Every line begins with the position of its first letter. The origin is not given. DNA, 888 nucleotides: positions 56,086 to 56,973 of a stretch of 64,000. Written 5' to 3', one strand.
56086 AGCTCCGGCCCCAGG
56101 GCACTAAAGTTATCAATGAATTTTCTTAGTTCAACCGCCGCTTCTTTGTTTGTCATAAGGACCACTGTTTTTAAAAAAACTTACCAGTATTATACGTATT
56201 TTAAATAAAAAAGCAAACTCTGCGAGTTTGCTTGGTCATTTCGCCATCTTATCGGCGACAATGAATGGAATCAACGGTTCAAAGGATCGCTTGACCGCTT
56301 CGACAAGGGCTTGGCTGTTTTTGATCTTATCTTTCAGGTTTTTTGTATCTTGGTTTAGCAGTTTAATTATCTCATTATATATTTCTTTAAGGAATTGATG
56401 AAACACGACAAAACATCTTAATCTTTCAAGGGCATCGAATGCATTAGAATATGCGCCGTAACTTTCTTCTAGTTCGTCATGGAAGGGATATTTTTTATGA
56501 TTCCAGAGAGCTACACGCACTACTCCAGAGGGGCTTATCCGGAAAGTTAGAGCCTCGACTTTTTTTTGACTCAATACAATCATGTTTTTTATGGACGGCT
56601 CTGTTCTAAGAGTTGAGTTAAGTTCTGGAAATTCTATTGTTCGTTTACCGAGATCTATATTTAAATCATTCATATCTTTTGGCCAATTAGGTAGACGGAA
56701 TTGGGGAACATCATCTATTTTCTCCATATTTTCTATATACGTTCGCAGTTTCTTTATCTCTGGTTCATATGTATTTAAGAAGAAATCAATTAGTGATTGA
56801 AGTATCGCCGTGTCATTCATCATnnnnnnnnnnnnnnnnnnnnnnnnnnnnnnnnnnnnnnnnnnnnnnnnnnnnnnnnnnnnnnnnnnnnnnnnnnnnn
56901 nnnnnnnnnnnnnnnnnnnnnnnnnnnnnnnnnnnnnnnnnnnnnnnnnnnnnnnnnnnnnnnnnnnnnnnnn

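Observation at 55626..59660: MoxR-like AAA+ ATPase plus vWA/HExxH-peptidase pair flanked by three paralogs of an unknown family (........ C-terminus)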

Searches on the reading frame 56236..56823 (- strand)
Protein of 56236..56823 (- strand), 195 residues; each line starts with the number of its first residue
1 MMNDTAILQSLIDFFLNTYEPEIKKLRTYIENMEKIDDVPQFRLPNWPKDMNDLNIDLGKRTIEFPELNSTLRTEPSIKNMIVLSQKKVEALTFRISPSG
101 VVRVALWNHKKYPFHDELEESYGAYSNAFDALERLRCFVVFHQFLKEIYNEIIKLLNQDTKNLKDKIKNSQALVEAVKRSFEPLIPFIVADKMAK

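Call 3: search_protein_families(library=pfam, proteins=[window:56236-56823:-], max_evalue=0.1)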
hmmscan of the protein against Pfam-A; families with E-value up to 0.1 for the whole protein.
window:56236-56823:- (195 aa): 1 family
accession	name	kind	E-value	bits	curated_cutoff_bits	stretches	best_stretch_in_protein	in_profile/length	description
PF07544.18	Med9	-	0.095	13.2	26.9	0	146-177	11-45/80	RNA polymerase II transcription mediator complex subunit 9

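Call 5: search_protein_families(library=padloc, proteins=[window:56236-56823:-], max_evalue=0.1)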
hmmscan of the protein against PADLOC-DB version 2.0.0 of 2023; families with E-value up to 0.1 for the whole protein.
window:56236-56823:- (195 aa): 0 families

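Call 6: search_protein_families(library=phrogs, proteins=[window:56236-56823:-], max_evalue=0.1)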
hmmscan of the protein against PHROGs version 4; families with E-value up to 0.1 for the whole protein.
window:56236-56823:- (195 aa): 2 families
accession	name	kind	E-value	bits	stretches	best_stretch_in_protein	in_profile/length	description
phrog_2310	-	unknown function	0.0043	17.9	1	133-164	24-55/72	-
phrog_3194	-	unknown function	0.051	14.5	0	15-35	32-52/57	-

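Call 7: search_protein_families(library=ncbifam, proteins=[window:56236-56823:-], max_evalue=0.1)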
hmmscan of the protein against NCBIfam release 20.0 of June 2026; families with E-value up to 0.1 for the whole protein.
window:56236-56823:- (195 aa): 1 family
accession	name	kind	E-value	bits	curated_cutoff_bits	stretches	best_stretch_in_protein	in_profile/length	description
TIGR01995.1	PTS-II-ABC-beta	subfamily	0.033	12.7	614.7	1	136-193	58-121/618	beta-glucoside-specific PTS transporter subunit IIABC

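Call 27: find_related_loci(query=A2, collection=genome_contigs, flank=8000)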
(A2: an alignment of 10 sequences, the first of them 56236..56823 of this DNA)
Query A2 (195 aa) in genome_contigs; peptide patterns used: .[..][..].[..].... (x = any residue, [..] = any of these).
30 stretches matched a pattern; 1 encode a relative of the query (tblastn E <= 1e-3); 1 distinct loci.
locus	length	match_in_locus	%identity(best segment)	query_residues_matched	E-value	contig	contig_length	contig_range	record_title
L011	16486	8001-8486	33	23-191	1e-24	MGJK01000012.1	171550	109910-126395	MAG: Candidatus Yanofskybacteria bacterium RIFCSPHIGHO2_01_FULL_44_24 rifcsphigho2_01_scaffold_322, whole genome shotgun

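Call 30: predict_structure(alignment_id=A2)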
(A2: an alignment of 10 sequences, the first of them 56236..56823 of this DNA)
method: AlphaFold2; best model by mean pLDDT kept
length: 195 residues; sequences in the alignment: 10
mean_pLDDT: 68.6   pTM: 0.60
mean pLDDT of the five models: 68.6, 63.0, 62.0, 61.9, 60.3
residues with pLDDT >= 90: 1; 70-90: 110; 50-70: 59; < 50: 25
segments of 3 or more residues with pLDDT < 50: 1-6, 8-12, 111-122
pLDDT, mean of each block of 10 residues (from residue 1): 45 53 56 66 72 85 81 56 80 85 76 38 60 81 81 78 75 74 68 56
secondary structure, 60 per line:
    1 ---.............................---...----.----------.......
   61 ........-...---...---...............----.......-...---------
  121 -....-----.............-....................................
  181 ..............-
elements in order: H4-32 E54-68 E82-96 E101-107 E122-125 H131-143 H145-194

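Call 32: search_protein_representatives(alignment_id=A2)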
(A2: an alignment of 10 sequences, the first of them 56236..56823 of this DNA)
Query: 10 sequences, 168 profile positions. Proteins with E-value up to 0.001 (for the whole library): 83; up to 1e-10: 70; up to 1e-30: 12. The best 83 are listed.
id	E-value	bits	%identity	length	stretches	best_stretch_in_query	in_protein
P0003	4.6e-67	241.3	-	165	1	5-168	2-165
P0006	2.5e-64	232.5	-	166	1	5-168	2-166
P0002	6.2e-49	182.3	-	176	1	1-168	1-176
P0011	6.2e-48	179.1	-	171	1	5-168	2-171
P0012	8.7e-48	178.6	-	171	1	6-166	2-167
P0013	1.6e-42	161.5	-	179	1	1-167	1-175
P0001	5.7e-40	153.2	-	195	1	3-168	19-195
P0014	2.4e-35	138.2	-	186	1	1-167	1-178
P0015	1.4e-32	129.2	-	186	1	1-166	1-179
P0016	3.6e-32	127.8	-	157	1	10-167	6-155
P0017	2.0e-31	125.4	-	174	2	23-157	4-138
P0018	3.8e-31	124.5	-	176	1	1-167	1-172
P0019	1.8e-28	115.8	-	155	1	13-162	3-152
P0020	1.9e-28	115.7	-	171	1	12-167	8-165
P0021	2.8e-28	115.2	-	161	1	11-168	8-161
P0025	2.9e-27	111.9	-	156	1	14-168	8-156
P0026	3.9e-26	108.2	-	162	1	5-168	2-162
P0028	6.7e-25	104.2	-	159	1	14-168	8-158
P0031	1.7e-24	102.8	-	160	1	12-166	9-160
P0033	1.2e-23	100.1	-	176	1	1-166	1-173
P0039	2.1e-22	96.0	-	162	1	14-167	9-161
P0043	1.9e-21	92.9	-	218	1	7-167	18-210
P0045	1.6e-20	89.9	-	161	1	12-166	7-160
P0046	1.9e-20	89.7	-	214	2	105-167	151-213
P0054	1.7e-18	83.3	-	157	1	14-168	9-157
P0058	7.2e-18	81.3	-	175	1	10-167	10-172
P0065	5.9e-16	75.0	-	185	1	16-165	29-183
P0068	9.9e-15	71.1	-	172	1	13-166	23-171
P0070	6.5e-14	68.4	-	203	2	79-166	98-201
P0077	6.4e-10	55.4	-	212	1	8-167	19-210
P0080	2.1e-07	47.2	-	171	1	20-168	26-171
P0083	2.8e-06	43.6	-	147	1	25-167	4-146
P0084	3.9e-06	43.1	-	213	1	15-167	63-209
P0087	3.9e-05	39.8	-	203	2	115-168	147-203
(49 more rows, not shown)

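Call 37: search_solved_structures(query=A2, max_evalue=10)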
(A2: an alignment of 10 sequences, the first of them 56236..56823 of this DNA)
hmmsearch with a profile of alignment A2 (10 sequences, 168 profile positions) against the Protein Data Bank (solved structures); distinct sequences matched with E-value up to 10: 1.
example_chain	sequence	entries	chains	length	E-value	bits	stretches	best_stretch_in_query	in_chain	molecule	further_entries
1u9y_A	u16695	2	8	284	0.26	14.3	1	58-133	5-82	Ribose-phosphate pyrophosphokinase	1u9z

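Call 42: find_related_loci(query=A4, collection=metagenome_contigs, flank=8000)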
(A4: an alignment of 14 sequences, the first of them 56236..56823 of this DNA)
Query A4 (195 aa) in metagenome_contigs; peptide patterns used: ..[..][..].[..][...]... (x = any residue, [..] = any of these).
17 stretches matched a pattern; 5 encode a relative of the query (tblastn E <= 1e-3); 5 distinct loci.
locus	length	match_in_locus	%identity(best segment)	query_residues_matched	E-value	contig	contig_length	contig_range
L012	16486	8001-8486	33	23-191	3e-24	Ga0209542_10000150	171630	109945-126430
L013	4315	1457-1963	30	23-194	4e-21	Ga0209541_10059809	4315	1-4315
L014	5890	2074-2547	26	35-195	1e-13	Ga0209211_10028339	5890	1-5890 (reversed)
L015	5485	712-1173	22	38-195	2e-9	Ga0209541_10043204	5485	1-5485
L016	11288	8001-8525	28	1-194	6e-13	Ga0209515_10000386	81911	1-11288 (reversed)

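Call 43: find_related_loci(query=A4, collection=viral_contigs, flank=8000)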
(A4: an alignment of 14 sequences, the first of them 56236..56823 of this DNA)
Query A4 (195 aa) in viral_contigs; peptide patterns used: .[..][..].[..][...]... (x = any residue, [..] = any of these).
7 stretches matched a pattern, but none encodes a relative of the query by tblastn (E <= 1e-3).

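Call 45: find_homologous_proteins(query=A3, max_evalue=0.001)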
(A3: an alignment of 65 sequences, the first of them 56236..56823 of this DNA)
Query A3 (65 sequences) (195 aa, profile of the alignment): 4 proteins with E <= 0.001 among 1759 candidates.
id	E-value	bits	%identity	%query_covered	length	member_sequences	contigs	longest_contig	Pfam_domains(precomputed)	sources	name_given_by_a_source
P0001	6.2e-37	145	100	100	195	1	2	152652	-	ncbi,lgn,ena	-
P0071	8.8e-27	112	23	89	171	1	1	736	-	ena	-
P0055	7.5e-20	89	32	11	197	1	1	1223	-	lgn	-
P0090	1.0e-15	76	36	11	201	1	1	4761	-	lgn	-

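Call 46: find_encoding_contigs(protein=P0087, flank=8000, max_places=2)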
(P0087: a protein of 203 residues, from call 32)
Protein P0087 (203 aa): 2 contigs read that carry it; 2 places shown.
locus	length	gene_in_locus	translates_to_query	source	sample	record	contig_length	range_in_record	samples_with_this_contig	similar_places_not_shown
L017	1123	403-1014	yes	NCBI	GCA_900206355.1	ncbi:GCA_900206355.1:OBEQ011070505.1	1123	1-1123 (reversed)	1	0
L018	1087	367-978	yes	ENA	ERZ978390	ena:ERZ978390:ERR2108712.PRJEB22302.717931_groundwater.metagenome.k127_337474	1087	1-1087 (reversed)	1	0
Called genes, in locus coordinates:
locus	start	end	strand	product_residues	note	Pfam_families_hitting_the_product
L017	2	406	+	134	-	?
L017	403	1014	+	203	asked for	-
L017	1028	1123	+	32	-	?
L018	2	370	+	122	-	?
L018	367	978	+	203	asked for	-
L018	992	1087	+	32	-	?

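Call 47: find_encoding_contigs(protein=P0090, flank=8000, max_places=2)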
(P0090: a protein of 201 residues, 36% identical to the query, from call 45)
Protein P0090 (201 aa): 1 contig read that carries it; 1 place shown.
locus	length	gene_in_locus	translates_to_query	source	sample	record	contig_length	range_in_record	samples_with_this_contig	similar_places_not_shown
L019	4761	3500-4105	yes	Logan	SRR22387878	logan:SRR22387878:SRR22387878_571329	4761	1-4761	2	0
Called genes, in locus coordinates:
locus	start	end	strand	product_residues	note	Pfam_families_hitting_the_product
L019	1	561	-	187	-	?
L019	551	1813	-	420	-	PF13203:DUF2201_N, PF09967:DUF2201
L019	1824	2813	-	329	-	PF07728:AAA_5 (weak)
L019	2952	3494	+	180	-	-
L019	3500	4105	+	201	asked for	-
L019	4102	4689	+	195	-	-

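Call 48: list_cluster_members(proteins=[P0046, P0065, P0068, P0070, P0077, P0080, P0083, P0084, P0058, P0043])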
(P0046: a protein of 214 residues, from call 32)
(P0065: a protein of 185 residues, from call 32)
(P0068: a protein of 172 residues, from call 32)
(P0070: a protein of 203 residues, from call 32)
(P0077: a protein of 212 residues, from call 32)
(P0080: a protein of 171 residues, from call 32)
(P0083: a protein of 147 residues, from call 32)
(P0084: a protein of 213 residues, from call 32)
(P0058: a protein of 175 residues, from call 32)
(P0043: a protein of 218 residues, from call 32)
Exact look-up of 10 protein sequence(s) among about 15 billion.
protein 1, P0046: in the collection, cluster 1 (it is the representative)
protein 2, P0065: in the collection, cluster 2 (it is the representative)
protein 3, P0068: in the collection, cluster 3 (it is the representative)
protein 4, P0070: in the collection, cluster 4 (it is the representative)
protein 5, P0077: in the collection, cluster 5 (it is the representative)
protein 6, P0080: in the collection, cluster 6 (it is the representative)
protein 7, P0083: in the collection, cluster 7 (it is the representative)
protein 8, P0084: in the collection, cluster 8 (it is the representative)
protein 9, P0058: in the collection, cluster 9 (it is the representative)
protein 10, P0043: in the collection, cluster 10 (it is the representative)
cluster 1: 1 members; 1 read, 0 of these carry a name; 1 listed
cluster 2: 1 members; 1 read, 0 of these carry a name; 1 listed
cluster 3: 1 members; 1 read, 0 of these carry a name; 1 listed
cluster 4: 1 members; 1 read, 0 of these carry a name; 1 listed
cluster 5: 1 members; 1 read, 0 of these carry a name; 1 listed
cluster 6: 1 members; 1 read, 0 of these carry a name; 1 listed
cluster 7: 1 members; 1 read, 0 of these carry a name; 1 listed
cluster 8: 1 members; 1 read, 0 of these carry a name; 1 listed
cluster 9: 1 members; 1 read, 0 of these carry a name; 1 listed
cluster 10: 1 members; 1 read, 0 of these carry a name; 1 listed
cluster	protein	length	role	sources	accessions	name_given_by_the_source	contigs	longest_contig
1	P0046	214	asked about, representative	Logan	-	-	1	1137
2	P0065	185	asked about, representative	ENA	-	-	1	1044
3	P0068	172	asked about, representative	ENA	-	-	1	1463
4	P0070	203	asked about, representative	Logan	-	-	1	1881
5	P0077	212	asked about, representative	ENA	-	-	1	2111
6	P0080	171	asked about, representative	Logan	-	-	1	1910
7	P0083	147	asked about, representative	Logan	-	-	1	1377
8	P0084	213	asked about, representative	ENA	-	-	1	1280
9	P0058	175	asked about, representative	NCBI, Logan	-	-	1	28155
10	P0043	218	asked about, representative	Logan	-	-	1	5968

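Call 49: find_encoding_contigs(protein=P0058, flank=9000, max_places=2)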
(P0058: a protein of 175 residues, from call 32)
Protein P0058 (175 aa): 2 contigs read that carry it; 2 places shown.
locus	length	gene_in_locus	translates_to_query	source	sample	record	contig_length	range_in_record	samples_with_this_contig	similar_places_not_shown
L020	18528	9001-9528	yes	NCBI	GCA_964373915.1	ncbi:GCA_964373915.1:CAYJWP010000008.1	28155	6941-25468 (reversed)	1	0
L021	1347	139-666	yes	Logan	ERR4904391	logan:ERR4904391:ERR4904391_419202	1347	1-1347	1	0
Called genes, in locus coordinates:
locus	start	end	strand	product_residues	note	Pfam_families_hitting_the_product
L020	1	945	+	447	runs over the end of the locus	-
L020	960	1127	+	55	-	-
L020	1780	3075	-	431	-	PF01225:Mur_ligase, PF08245:Mur_ligase_M, PF02875:Mur_ligase_C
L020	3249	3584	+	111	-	-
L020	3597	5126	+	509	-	PF13541:ChlI, PF00493:MCM (faint), PF00158:Sigma54_activat (weak), PF01078:Mg_chelatase, PF07728:AAA_5, PF13335:Mg_chelatase_C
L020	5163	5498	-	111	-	-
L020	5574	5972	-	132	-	PF02021:UPF0102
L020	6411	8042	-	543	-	PF00883:Peptidase_M17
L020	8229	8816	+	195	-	PF00383:dCMP_cyt_deam_1 (weak)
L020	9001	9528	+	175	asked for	-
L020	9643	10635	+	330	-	-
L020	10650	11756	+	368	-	PF13203:DUF2201_N, PF09967:DUF2201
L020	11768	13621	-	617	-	PF00004:AAA, PF17862:AAA_lid_3, PF01434:Peptidase_M41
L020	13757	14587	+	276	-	PF02899:Phage_int_SAM_1, PF13495:Phage_int_SAM_4 (faint), PF00589:Phage_integrase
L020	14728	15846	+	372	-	PF01145:Band_7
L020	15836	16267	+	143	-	-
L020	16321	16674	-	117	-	PF18895:T4SS_pilin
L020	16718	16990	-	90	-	PF18895:T4SS_pilin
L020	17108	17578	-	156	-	PF18895:T4SS_pilin (weak)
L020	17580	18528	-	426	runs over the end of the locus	PF01547:SBP_bac_1, PF13416:SBP_bac_8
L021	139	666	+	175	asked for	-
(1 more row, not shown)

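Call 50: list_cluster_members(proteins=[P0016, P0017, P0025, P0026, P0028, P0031, P0033, P0039, P0045, P0054])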
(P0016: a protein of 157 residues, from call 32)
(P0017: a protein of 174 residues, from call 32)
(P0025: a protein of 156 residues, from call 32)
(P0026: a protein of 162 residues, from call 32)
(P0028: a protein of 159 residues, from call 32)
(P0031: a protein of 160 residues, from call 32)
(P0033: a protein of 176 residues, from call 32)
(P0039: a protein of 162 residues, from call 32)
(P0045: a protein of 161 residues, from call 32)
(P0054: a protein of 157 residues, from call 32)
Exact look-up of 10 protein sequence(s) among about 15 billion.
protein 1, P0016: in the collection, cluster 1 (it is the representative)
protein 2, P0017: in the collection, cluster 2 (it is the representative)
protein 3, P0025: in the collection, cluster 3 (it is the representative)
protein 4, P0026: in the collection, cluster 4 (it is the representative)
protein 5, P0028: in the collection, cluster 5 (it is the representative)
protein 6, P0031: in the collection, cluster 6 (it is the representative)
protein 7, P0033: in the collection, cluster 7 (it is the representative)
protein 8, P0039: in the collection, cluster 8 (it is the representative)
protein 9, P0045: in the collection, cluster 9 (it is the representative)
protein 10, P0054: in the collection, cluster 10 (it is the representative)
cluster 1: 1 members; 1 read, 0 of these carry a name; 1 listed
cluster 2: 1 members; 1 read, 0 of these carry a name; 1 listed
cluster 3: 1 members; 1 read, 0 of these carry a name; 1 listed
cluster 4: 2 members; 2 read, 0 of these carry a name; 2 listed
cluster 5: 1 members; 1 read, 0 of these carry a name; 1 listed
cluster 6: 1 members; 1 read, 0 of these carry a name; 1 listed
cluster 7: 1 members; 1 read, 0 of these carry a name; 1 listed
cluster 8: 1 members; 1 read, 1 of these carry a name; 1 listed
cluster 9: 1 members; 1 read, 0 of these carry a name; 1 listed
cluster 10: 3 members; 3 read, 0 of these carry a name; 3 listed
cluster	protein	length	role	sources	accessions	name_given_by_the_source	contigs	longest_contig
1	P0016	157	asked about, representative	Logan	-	-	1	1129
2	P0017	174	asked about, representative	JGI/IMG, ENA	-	-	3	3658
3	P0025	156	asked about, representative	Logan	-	-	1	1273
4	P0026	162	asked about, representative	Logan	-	-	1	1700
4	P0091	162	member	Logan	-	-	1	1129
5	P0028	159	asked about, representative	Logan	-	-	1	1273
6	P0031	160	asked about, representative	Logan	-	-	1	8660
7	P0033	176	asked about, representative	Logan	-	-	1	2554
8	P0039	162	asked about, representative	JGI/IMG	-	hypothetical protein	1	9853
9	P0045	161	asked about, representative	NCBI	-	-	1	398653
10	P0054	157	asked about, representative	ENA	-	-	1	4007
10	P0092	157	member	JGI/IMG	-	-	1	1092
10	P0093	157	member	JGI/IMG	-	-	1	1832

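Call 51: find_encoding_contigs(protein=P0045, flank=9000, max_places=1)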
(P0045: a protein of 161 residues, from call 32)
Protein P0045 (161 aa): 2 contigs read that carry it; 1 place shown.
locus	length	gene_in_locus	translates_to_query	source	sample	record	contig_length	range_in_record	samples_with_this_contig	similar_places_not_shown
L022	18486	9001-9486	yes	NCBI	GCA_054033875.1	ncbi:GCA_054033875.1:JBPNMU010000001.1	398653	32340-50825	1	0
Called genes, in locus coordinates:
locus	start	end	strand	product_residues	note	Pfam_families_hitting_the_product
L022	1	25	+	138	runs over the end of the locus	PF04977:DivIC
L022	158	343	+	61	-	PF00462:Glutaredoxin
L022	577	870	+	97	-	-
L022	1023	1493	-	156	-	PF00011:HSP20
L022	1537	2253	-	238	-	PF13367:PrsW-protease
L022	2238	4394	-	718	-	PF00133:tRNA-synt_1, PF09334:tRNA-synt_1g, PF13603:tRNA-synt_1_2, PF09334:tRNA-synt_1g (weak), PF08264:Anticodon_1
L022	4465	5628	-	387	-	PF00814:TsaD, PF22521:HypF_C_2 (weak)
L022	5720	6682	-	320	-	PF12796:Ank_2, PF13606:Ank_3 (faint), PF13637:Ank_4, PF13857:Ank_5 (weak), PF00023:Ank (weak)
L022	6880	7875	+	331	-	-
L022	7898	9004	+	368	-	PF13203:DUF2201_N, PF09967:DUF2201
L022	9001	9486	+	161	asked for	-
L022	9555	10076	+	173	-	PF25392:MS_channel_TM1 (weak), PF21088:MS_channel_1st, PF00924:MS_channel_2nd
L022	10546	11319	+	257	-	PF00149:Metallophos, PF12850:Metallophos_2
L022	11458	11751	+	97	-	PF25213:HVO_A0261_N (faint), PF12802:MarR_2 (weak), PF12840:HTH_20, PF01022:HTH_5, PF01978:TrmB (weak), PF13412:HTH_24 (weak), PF24033:DUF7342 (weak)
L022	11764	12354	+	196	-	PF02525:Flavodoxin_2, PF03358:FMN_red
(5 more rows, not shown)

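Call 52: find_encoding_contigs(protein=P0039, flank=9000, max_places=1)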
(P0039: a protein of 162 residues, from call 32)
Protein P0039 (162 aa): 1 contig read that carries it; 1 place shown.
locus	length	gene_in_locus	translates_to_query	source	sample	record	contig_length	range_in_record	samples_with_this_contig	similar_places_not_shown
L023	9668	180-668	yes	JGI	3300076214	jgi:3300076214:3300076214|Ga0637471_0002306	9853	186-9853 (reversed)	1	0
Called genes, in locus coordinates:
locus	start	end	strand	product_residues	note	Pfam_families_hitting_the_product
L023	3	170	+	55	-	?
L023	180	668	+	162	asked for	-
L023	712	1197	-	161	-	-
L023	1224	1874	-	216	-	PF00156:Pribosyltran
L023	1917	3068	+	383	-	PF11104:PilM_2, PF14450:FtsA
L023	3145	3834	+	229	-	-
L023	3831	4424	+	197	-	PF04350:PilO (weak)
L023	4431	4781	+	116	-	-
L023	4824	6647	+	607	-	PF05157:MshEN, PF00437:T2SSE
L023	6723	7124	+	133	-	PF00072:Response_reg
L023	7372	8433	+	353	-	PF00437:T2SSE, PF13401:AAA_22 (weak)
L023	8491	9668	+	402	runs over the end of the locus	PF28597:T2SSF_N, PF00482:T2SSF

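Call 53: find_encoding_contigs(protein=P0031, flank=9000, max_places=1)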
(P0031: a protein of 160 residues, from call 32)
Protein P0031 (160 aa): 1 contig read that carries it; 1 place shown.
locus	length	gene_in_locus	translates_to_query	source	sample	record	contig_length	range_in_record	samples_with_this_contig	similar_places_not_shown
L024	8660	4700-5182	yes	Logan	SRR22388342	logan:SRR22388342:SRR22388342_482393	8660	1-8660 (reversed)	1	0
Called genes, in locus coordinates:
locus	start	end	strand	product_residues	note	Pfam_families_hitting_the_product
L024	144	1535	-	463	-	PF13727:CoA_binding_3 (weak), PF02397:Bac_transf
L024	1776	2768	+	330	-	PF07728:AAA_5 (weak)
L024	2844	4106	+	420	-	PF13203:DUF2201_N, PF09967:DUF2201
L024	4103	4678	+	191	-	-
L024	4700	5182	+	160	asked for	-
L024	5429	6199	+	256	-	-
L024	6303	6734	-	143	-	PF00075:RNase_H, PF13456:RVT_3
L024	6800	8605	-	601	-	PF01368:DHH, PF02272:DHHA1, PF17768:RecJ_OB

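Call 65: predict_structure(alignment_id=A3)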
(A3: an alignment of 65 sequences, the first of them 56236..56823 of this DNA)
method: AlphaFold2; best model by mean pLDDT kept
length: 195 residues; sequences in the alignment: 65
mean_pLDDT: 93.0   pTM: 0.76
mean pLDDT of the five models: 93.0, 92.5, 92.4, 92.3, 92.2
residues with pLDDT >= 90: 155; 70-90: 37; 50-70: 3; < 50: 0
segments of 3 or more residues with pLDDT < 50: none
pLDDT, mean of each block of 10 residues (from residue 1): 89 95 91 86 96 97 94 75 95 98 93 78 95 97 98 97 98 97 96 94
secondary structure, 60 per line:
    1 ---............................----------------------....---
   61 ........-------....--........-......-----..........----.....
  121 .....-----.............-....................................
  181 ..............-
elements in order: H4-31 E54-57 E61-68 H76-79 E82-89 E91-96 E102-111 E116-125 H131-143 H145-194
